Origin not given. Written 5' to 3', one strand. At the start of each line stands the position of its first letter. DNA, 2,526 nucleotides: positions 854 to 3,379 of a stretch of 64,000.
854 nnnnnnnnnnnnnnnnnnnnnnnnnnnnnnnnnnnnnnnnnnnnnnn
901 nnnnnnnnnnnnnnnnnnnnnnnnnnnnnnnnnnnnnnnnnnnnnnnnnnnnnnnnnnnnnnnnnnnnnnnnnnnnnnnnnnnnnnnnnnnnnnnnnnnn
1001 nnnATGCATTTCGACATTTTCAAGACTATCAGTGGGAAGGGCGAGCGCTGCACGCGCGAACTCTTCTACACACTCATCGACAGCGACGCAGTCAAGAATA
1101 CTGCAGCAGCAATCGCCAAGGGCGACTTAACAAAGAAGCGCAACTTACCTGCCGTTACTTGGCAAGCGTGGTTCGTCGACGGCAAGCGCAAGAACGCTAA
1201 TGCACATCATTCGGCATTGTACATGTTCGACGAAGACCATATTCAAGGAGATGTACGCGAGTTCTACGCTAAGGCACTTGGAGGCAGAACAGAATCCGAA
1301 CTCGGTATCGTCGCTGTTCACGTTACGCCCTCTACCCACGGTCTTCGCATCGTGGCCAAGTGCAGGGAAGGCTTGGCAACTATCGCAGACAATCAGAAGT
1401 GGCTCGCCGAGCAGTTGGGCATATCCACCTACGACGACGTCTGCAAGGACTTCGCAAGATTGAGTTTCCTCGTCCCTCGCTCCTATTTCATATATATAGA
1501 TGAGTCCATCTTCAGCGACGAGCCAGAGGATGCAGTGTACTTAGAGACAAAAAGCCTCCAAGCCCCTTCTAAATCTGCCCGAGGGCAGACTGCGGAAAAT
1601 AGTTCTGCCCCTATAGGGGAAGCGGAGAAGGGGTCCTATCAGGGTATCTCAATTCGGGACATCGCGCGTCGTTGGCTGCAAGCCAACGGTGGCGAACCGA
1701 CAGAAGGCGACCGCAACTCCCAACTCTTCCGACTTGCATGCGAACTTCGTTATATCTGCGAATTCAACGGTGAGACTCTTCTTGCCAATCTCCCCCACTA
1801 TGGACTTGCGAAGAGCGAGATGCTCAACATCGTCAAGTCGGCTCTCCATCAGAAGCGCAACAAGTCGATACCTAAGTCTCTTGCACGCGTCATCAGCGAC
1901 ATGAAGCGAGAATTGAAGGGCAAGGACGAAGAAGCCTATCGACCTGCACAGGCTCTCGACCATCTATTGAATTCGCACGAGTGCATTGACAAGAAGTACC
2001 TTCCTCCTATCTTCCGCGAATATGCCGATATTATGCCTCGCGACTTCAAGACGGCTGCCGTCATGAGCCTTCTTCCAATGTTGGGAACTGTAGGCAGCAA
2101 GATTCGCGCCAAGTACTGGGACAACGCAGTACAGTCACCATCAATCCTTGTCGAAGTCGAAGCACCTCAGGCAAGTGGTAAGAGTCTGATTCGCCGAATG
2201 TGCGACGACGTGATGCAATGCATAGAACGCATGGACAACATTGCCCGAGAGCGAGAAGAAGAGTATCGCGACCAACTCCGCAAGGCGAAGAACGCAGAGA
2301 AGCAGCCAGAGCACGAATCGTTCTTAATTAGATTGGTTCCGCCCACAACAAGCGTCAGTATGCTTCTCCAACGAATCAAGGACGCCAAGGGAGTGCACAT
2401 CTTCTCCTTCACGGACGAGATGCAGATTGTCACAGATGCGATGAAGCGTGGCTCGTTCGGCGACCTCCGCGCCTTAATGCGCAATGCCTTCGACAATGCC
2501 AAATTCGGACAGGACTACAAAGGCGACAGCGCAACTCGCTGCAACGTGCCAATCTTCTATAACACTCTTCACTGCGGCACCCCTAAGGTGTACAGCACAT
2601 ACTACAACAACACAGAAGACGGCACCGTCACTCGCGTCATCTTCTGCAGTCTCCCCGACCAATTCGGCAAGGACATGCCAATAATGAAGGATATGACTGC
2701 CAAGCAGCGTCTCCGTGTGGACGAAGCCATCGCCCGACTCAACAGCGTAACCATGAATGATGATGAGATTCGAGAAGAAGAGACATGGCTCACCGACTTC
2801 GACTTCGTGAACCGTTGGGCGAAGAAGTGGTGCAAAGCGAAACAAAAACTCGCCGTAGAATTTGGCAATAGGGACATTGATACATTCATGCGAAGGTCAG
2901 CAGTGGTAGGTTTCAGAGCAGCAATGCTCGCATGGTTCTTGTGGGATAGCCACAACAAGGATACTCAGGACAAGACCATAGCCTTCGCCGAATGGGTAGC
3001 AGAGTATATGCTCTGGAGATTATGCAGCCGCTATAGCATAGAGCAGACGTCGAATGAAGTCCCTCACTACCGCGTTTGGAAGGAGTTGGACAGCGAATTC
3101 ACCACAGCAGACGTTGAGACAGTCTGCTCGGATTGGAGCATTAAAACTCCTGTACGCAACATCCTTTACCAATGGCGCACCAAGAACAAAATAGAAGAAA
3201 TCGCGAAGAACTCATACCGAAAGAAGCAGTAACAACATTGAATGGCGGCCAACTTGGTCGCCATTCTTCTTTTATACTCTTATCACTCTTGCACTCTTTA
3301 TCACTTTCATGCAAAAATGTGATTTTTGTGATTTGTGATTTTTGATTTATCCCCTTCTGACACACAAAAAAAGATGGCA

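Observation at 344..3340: GC-rich two-gene cassette bracketed by a 28/29-nt inverted repeat between convergent GH97 and ppdK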

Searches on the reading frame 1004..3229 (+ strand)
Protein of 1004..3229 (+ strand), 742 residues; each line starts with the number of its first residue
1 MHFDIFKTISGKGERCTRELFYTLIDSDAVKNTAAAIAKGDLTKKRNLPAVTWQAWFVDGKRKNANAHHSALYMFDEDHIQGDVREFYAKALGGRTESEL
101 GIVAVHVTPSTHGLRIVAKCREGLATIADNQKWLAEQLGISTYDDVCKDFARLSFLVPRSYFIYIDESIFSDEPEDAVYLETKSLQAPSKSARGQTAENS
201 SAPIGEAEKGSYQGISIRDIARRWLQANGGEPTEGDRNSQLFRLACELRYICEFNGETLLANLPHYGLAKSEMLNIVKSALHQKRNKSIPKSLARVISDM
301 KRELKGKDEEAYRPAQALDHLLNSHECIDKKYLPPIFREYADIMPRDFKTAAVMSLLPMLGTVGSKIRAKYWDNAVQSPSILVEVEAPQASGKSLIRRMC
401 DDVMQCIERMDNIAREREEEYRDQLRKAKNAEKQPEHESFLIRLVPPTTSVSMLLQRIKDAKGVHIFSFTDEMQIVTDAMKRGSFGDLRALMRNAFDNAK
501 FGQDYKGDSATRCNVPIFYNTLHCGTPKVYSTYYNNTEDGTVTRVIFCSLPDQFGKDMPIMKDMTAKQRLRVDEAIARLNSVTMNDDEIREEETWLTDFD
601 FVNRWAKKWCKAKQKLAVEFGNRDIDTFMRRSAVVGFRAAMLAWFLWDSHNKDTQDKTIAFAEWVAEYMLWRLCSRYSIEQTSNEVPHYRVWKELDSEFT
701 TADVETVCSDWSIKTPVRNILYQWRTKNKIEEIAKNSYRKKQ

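Call 5: search_protein_families(library=pfam, proteins=[window:1004-3229:+], max_evalue=0.01)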
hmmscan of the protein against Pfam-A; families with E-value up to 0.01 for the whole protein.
window:1004-3229:+ (742 aa): 2 families
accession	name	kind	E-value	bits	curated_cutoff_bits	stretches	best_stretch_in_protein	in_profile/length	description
PF13148.11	DUF3987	-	1.1e-06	28.6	27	1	409-555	65-237/364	Protein of unknown function (DUF3987)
PF08800.15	BT4734-like_N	-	5.2e-05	23.8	22.4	1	44-126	2-81/134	BT4734-like, N-terminal domain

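Call 9: search_protein_families(library=phrogs, proteins=[window:1004-3229:+], max_evalue=0.01)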
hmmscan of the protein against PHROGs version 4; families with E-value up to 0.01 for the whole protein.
window:1004-3229:+ (742 aa): 0 families

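Call 10: search_protein_families(library=ncbifam, proteins=[window:1004-3229:+], max_evalue=0.01)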
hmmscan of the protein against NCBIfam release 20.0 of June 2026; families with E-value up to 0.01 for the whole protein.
window:1004-3229:+ (742 aa): 0 families

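Call 21: find_encoding_contigs(protein=window:1004-3229:+, flank=6000, max_places=10)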
Protein window:1004-3229:+ (742 aa): 1 contig read that carries it; 1 place shown.
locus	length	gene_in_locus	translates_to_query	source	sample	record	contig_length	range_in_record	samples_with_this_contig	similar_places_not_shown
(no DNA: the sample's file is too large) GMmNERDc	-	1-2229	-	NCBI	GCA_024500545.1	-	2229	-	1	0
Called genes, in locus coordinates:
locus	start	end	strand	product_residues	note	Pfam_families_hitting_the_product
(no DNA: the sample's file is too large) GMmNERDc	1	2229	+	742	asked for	?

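Call 33: find_related_loci(query=window:1004-3229:+, collection=genome_contigs, flank=6000)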
Query window:1004-3229:+ (742 aa) in genome_contigs; peptide patterns used: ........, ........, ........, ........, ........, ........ (x = any residue, [..] = any of these).
6 stretches matched a pattern, but none encodes a relative of the query by tblastn (E <= 1e-3).

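Call 81: find_homologous_proteins(query=window:1004-3229:+, max_evalue=1e-20)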
Query window:1004-3229:+ (742 aa): 422 proteins with E <= 1e-20 among 8000 candidates; the best 120 are listed.
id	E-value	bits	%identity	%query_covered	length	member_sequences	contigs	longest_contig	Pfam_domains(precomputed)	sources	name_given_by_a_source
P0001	0.0e+0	1720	100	100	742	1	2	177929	-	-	-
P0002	0.0e+0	1476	85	100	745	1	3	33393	PF08800.16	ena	-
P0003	0.0e+0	1241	71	100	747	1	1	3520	PF13148.12,PF08800.16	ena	-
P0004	9.6e-293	991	58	100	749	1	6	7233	PF13148.12,PF08800.16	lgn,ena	-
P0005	1.3e-292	991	57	100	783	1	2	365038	PF13148.12,PF08800.16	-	-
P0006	1.5e-217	742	46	100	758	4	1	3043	PF13148.12,PF08800.16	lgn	-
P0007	6.0e-211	721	45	100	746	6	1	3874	PF13148.12,PF08800.16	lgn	-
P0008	1.0e-204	700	46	100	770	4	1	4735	PF13148.12,PF08800.16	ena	-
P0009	1.4e-203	696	46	100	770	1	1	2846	PF13148.12,PF08800.16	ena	-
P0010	7.0e-203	694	45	100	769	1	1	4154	PF13148.12,PF08800.16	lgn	-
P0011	8.2e-203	694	45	100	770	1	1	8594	PF13148.12,PF08800.16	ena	-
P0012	1.1e-202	693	45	100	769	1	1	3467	PF13148.12,PF08800.16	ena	-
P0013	4.4e-202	691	45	100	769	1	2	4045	PF13148.12,PF08800.16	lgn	-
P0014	1.1e-201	690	45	100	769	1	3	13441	PF13148.12,PF08800.16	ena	-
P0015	4.4e-201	688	45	100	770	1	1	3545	PF08800.16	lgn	-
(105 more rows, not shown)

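Call 82: find_encoding_contigs(protein=P0002, flank=6000, max_places=6)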
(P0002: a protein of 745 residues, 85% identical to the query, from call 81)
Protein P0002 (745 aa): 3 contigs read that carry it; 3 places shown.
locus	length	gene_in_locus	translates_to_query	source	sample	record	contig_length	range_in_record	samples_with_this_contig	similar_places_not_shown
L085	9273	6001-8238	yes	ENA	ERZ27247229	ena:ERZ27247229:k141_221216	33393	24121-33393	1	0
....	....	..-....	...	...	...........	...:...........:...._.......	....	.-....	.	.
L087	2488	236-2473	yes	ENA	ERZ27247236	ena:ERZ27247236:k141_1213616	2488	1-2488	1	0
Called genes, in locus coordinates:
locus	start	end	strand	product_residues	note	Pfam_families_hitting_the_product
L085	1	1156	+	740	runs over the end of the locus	-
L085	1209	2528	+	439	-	PF19527:DUF6055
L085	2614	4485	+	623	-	PF14508:GH97_N, PF10566:Glyco_hydro_97, PF14509:GH97_C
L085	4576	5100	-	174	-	PF18291:HU-HIG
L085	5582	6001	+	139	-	-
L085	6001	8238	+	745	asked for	PF08800:BT4734-like_N (weak)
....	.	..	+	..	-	?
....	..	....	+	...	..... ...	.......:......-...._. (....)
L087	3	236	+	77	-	?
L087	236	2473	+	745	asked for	PF08800:BT4734-like_N (weak)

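Call 83: find_encoding_contigs(protein=P0003, flank=6000, max_places=6)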
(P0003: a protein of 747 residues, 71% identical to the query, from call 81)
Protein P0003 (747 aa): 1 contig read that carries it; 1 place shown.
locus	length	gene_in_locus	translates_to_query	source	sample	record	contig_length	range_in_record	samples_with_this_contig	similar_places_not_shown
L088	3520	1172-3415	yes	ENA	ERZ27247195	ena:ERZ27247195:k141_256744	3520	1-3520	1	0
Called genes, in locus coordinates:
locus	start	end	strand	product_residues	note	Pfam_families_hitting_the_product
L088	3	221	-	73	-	?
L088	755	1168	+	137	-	-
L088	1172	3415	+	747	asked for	PF08800:BT4734-like_N (weak), PF13148:DUF3987 (faint)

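Call 92: search_solved_structures(query=window:1004-3229:+, max_evalue=1)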
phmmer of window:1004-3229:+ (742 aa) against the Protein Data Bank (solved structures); distinct sequences matched with E-value up to 1: 0.

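Call 95: search_solved_structures(query=A1, max_evalue=1)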
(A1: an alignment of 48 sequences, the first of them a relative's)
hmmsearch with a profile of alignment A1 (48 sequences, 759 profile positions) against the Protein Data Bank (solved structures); distinct sequences matched with E-value up to 1: 1.
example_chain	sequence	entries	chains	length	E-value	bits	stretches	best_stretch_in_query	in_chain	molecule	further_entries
9dt9_A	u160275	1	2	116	0.78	11.1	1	289-343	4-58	231_C2_TrkA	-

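Call 105: find_encoding_contigs(protein=P0004, flank=6000, max_places=6)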
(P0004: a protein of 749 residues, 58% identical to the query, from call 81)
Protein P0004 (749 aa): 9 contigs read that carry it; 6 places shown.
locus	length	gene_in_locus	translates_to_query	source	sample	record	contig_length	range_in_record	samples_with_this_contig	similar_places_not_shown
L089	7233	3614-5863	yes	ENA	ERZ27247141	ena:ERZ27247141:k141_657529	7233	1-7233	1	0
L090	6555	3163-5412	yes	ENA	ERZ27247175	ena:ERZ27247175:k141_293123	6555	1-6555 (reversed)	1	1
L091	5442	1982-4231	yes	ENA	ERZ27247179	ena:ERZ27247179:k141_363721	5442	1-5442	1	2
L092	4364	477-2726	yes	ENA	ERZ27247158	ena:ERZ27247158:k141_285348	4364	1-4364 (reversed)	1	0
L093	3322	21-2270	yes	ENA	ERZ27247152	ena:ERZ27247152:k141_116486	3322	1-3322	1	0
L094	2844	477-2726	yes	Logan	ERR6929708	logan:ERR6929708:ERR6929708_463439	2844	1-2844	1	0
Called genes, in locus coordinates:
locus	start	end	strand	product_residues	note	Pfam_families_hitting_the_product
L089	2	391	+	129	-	?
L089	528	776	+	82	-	PF12637:TSCPD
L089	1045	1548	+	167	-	PF03852:Vsr, PF04480:DUF559 (faint), PF18741:MTES_1575 (faint)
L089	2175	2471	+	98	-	-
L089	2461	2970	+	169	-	-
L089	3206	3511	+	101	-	-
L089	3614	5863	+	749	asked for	PF08800:BT4734-like_N (weak), PF13148:DUF3987 (faint)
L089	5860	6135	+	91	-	PF11325:DUF3127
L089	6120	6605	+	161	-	PF18925:DUF5675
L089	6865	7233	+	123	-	?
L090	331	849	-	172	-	PF18291:HU-HIG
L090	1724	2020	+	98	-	-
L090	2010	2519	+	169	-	-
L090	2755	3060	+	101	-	-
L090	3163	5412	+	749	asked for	PF08800:BT4734-like_N (weak), PF13148:DUF3987 (faint)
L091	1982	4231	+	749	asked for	PF08800:BT4734-like_N (weak), PF13148:DUF3987 (faint)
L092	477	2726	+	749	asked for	PF08800:BT4734-like_N (weak), PF13148:DUF3987 (faint)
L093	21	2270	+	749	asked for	PF08800:BT4734-like_N (weak), PF13148:DUF3987 (faint)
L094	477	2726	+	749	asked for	PF08800:BT4734-like_N (weak), PF13148:DUF3987 (faint)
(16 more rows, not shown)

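Call 109: predict_structure(alignment_id=A1)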
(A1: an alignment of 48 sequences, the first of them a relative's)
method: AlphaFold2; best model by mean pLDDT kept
length: 742 residues; sequences in the alignment: 48
mean_pLDDT: 85.8   pTM: 0.56
mean pLDDT of the five models: 85.8, 85.3, 84.0, 84.0, 83.3
residues with pLDDT >= 90: 390; 70-90: 276; 50-70: 42; < 50: 34
segments of 3 or more residues with pLDDT < 50: 183-207, 308-312
pLDDT, mean of each block of 10 residues (from residue 1): 91 94 97 94 93 92 88 92 92 91 96 94 86 92 70 94 94 75 38 29 43 87 88 86 93 89 88 92 86 84 58 62 80 95 94 97 95 92 90 91 95 94 87 84 91 90 94 85 67 90 70 88 91 79 91 83 94 95 90 80 97 90 87 97 93 96 96 78 65 86 83 82 90 91 76
secondary structure, 60 per line:
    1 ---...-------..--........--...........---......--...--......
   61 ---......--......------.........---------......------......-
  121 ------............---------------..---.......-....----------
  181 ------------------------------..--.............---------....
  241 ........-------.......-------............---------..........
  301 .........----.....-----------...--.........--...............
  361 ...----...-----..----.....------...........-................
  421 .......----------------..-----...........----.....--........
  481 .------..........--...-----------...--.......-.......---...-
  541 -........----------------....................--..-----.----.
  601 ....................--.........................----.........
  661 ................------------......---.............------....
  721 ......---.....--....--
elements in order (helices of 4 or more, strands of 3 or more residues): E4-6 H18-25 H28-38 H42-47 E50-52 E55-57 E67-69 E72-77 H84-92 E102-107 E114-119 H127-138 E162-165 H167-170 H217-227 H237-248 H256-262 H270-281 H291-309 H314-318 H335-343 H346-363 E368-370 E382-386 H393-403 H405-427 H451-461 E466-470 H473-481 H488-497 E500-502 E514-516 E519-525 H527-533 E545-549 H566-583 H600-620 H623-647 H652-676 H689-694 E698-700 H701-710 H717-726 E730-734 E737-740

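Call 111: fold_search(model_id=the predicted structure, library=pdb)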
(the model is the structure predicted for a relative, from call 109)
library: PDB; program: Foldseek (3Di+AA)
matches with E <= 10: 783; with E <= 0.001: 36
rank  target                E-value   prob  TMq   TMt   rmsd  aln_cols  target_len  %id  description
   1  8s09_5                8.0e-06  1.00  0.23  0.24  16.0       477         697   10  H. sapiens MCM2-7 double hexamer bound to double stranded DNA (released 2024-10-02)
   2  8s0a_5                3.2e-05  1.00  0.24  0.26  15.3       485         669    9  H. sapiens MCM2-7 hexamer bound to double stranded DNA (released 2024-10-02)
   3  8kg6_5                4.1e-05  1.00  0.24  0.27  16.8       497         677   10  Yeast replisome in state I (released 2023-12-06)
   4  9bcx_4                1.6e-04  1.00  0.21  0.22  20.3       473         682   10  Cryo-EM structure of the S. cerevisiae ORC-Cdc6-Mcm2-7-DNA complex with a fully closed Mcm2-Mcm5 DNA entry gate (released 2025-01-01)
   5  8ouw_2                1.6e-04  1.00  0.23  0.24  20.8       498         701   11  Cryo-EM structure of CMG helicase bound to TIM-1/TIPN-1 and homodimeric DNSN-1 on fork DNA (Caenorhabditis elegans) (released 2023-08-16)
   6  5u8t_4                1.9e-04  1.00  0.26  0.29  23.8       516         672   10  Structure of Eukaryotic CMG Helicase at a Replication Fork and Implications (released 2017-02-08)
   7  8x7u_C                2.1e-04  1.00  0.29  0.32  10.8       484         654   10  MCM in complex with dsDNA in presence of ATP. (released 2024-01-17)
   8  8p62_5                2.5e-04  1.00  0.23  0.25  16.3       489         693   10  S. cerevisiae ssDNA-sCMGE after DNA replication initiation (released 2024-05-29)
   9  8s0e_7                2.8e-04  1.00  0.20  0.36  18.7       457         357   10  H. sapiens OCCM bound to double stranded DNA (released 2024-10-02)
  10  7pmk_5                2.9e-04  1.00  0.24  0.26  16.4       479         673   10  S. cerevisiae replisome-SCF(Dia2) complex bound to double-stranded DNA (conformation I) (released 2021-11-10)
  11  8s0e_3                3.1e-04  1.00  0.22  0.35  17.7       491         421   11  H. sapiens OCCM bound to double stranded DNA (released 2024-10-02)
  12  8ouw_3                3.2e-04  1.00  0.23  0.27  14.5       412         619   11  Cryo-EM structure of CMG helicase bound to TIM-1/TIPN-1 and homodimeric DNSN-1 on fork DNA (Caenorhabditis elegans) (released 2023-08-16)
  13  5u8s_4                3.2e-04  1.00  0.27  0.28  11.9       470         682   11  Structure of eukaryotic CMG helicase at a replication fork (released 2017-01-25)
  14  8rif_7                3.2e-04  1.00  0.24  0.23  14.6       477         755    9  Cryo-EM structure of the MCM double hexamer loaded onto dsDNA. (released 2025-01-01)
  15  7pt6_4                3.7e-04  1.00  0.25  0.28  29.0       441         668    9  Structure of MCM2-7 DH complexed with Cdc7-Dbf4 in the presence of ATPgS, state III (released 2022-06-08)
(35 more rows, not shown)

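Call 123: search_dna_similar(query=window:1004-3229:+, collection=phages, mode=protein, max_rows=12)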
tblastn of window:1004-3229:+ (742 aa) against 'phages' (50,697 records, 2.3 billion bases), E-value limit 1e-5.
Records with a match: 2; places in all: 2; records where one place covers at least 80% of the query: 0.
Best place of each record, by identity: <60% 2.
By first word of the organism name: Bacteriophage 2.
By host as written in the record: - 2.
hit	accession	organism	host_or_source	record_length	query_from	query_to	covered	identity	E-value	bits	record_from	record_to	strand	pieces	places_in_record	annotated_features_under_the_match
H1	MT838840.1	Bacteriophage sp.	human fecal samples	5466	325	740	56%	28.3%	2e-38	160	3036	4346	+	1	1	record has no annotation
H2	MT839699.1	Bacteriophage sp.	human fecal samples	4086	211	552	46%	27.0%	1e-27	125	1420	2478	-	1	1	record has no annotation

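Call 124: search_dna_similar(query=window:1004-3229:+, collection=plasmids, mode=protein, max_rows=12)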
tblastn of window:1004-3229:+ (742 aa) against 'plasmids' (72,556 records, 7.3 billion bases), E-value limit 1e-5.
No match.
